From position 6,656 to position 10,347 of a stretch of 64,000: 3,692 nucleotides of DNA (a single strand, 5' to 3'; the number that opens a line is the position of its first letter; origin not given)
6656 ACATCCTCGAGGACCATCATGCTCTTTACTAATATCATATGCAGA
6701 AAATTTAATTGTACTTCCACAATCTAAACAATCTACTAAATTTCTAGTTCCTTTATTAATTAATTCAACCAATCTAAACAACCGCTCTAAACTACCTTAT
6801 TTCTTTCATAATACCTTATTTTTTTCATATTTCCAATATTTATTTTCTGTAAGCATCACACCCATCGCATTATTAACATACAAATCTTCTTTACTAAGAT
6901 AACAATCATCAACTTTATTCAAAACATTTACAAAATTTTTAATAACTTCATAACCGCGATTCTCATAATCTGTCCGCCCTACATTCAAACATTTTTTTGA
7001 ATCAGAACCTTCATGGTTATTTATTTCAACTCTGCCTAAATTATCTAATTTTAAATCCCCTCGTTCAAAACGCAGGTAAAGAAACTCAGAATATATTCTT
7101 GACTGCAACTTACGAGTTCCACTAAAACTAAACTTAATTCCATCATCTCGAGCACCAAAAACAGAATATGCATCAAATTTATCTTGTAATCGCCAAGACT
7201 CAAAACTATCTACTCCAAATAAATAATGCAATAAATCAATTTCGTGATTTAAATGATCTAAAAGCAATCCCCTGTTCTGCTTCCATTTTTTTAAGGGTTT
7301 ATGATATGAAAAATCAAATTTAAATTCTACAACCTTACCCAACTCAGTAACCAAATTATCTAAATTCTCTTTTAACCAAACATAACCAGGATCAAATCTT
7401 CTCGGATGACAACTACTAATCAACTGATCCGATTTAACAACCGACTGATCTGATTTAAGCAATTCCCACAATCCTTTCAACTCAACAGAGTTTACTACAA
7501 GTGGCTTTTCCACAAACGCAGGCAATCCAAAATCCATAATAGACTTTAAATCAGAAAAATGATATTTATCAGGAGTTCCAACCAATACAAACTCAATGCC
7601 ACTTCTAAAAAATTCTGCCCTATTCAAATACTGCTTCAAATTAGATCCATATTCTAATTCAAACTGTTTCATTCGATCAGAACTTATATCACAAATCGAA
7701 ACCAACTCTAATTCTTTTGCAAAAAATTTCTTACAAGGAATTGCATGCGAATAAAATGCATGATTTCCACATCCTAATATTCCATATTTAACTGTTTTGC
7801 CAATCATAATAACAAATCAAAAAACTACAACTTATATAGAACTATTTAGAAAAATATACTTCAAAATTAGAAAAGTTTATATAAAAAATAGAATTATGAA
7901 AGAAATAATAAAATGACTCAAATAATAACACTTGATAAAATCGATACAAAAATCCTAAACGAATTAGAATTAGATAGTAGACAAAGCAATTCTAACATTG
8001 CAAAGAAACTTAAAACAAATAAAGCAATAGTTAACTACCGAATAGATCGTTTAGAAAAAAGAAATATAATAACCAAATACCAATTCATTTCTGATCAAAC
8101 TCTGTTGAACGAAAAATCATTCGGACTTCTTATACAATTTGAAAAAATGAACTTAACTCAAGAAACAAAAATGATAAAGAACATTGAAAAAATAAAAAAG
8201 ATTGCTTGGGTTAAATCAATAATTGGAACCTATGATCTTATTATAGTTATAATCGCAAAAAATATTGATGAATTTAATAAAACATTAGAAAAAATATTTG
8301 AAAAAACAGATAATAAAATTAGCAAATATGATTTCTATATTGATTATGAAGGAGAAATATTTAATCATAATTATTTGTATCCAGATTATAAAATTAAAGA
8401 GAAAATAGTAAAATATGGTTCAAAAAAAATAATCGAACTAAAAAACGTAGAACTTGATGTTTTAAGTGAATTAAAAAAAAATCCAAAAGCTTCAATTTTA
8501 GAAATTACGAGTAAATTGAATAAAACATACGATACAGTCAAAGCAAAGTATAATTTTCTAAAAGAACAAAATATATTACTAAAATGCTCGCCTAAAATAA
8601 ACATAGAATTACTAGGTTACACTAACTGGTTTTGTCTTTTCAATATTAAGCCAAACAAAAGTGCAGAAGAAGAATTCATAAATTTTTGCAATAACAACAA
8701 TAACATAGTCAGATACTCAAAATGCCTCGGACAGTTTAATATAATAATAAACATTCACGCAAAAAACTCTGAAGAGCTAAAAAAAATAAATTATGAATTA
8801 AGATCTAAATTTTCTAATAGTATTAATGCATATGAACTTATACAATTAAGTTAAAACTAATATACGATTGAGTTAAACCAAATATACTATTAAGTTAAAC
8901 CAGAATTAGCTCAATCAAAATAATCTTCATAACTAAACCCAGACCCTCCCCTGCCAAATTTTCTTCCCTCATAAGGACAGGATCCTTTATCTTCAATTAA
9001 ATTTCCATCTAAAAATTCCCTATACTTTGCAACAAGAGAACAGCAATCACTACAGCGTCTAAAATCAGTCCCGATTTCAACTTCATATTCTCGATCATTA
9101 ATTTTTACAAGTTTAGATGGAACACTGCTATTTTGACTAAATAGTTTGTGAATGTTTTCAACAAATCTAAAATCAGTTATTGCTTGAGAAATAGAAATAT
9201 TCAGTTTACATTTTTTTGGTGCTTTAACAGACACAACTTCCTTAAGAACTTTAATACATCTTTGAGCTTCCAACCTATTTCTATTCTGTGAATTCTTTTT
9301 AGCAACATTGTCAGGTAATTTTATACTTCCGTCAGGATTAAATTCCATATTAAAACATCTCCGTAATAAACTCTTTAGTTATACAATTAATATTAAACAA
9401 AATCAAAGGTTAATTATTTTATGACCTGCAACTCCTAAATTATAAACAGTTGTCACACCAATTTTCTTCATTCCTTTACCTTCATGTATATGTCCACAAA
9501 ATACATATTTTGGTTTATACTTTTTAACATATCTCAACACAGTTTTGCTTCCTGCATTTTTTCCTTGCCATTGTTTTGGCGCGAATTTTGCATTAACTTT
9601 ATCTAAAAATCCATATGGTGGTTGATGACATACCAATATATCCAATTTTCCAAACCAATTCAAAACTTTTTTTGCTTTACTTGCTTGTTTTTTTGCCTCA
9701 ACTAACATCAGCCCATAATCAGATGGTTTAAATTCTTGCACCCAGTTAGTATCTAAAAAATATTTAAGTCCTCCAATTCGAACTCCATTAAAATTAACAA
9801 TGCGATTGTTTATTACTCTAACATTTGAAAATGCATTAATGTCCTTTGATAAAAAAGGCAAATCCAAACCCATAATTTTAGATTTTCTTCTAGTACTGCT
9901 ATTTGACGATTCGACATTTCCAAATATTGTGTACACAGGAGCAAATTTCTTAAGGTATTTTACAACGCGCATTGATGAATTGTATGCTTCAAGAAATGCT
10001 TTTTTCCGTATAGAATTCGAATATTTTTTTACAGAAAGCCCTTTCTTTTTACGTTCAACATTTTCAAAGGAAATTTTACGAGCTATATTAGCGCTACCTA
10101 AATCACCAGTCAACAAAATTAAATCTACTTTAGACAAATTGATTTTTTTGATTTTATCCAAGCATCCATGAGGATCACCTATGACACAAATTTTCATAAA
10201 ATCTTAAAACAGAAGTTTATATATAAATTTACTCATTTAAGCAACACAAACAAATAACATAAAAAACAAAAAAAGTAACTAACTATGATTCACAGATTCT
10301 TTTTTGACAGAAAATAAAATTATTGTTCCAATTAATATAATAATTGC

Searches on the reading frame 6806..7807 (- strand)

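Call 24: search_protein_families(library=pfam, proteins=[window:6806-7807:-], max_evalue=0.001)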
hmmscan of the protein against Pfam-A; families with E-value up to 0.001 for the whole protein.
window:6806-7807:- (333 aa): 3 families
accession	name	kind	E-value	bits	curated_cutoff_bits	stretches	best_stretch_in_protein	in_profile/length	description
PF01408.29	GFO_IDH_MocA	-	9.8e-12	46.1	24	1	7-124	2-116/120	Oxidoreductase family, NAD-binding Rossmann fold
PF02894.22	GFO_IDH_MocA_C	-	2.8e-05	24.5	22.9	1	155-199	8-60/218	Oxidoreductase family, C-terminal alpha/beta domain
PF22725.1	GFO_IDH_MocA_C3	-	7.1e-05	23.2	27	1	155-198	12-62/124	GFO/IDH/MocA C-terminal domain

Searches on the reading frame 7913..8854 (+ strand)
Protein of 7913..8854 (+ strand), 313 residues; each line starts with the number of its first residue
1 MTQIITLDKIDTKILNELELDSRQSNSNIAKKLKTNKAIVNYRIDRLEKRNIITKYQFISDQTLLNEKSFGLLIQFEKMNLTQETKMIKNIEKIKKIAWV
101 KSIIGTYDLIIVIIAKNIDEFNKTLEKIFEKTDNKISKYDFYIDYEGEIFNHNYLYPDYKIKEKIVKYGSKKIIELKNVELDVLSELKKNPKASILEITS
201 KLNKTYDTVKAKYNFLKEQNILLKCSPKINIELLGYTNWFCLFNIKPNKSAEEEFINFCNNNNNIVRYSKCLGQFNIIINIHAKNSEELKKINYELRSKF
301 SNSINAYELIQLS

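Call 24: search_protein_families(library=pfam, proteins=[window:7913-8854:+], max_evalue=0.001)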
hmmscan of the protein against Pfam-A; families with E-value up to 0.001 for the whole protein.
window:7913-8854:+ (313 aa): 4 families
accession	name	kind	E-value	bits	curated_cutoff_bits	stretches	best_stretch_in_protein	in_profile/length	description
PF13412.12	HTH_24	-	3.4e-14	52.6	21.9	1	7-54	1-48/48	Winged helix-turn-helix DNA-binding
PF13404.12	HTH_AsnC-type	-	1e-11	44.9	27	1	7-48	1-42/42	AsnC-type helix-turn-helix domain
PF01037.27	AsnC_trans_reg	-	3.2e-08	33.8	25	1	84-131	11-58/73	Lrp/AsnC ligand binding domain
PF01047.28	MarR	-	1.3e-07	31.8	24.6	1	15-57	9-51/59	MarR family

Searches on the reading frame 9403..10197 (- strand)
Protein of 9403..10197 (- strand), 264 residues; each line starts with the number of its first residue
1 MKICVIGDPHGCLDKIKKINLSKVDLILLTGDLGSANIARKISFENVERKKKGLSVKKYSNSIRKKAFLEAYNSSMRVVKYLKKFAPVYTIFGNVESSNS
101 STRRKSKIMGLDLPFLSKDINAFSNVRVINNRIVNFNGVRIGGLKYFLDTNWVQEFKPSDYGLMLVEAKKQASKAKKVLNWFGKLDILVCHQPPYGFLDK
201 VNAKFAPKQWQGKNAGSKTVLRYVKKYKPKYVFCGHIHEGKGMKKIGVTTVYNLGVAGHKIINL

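Call 24: search_protein_families(library=pfam, proteins=[window:9403-10197:-], max_evalue=0.001)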
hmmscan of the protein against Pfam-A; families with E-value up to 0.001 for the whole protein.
window:9403-10197:- (264 aa): 3 families
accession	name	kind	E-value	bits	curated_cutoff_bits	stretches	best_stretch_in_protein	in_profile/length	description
PF00149.33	Metallophos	-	6.2e-17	63.1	21.5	1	1-239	1-190/191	Calcineurin-like phosphoesterase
PF12850.12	Metallophos_2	-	8.5e-11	42.5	27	1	76-258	39-136/154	Calcineurin-like phosphoesterase superfamily domain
PF14582.11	Metallophos_3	-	1.9e-08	34.4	28.2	1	16-255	25-237/259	Metallophosphoesterase, calcineurin superfamily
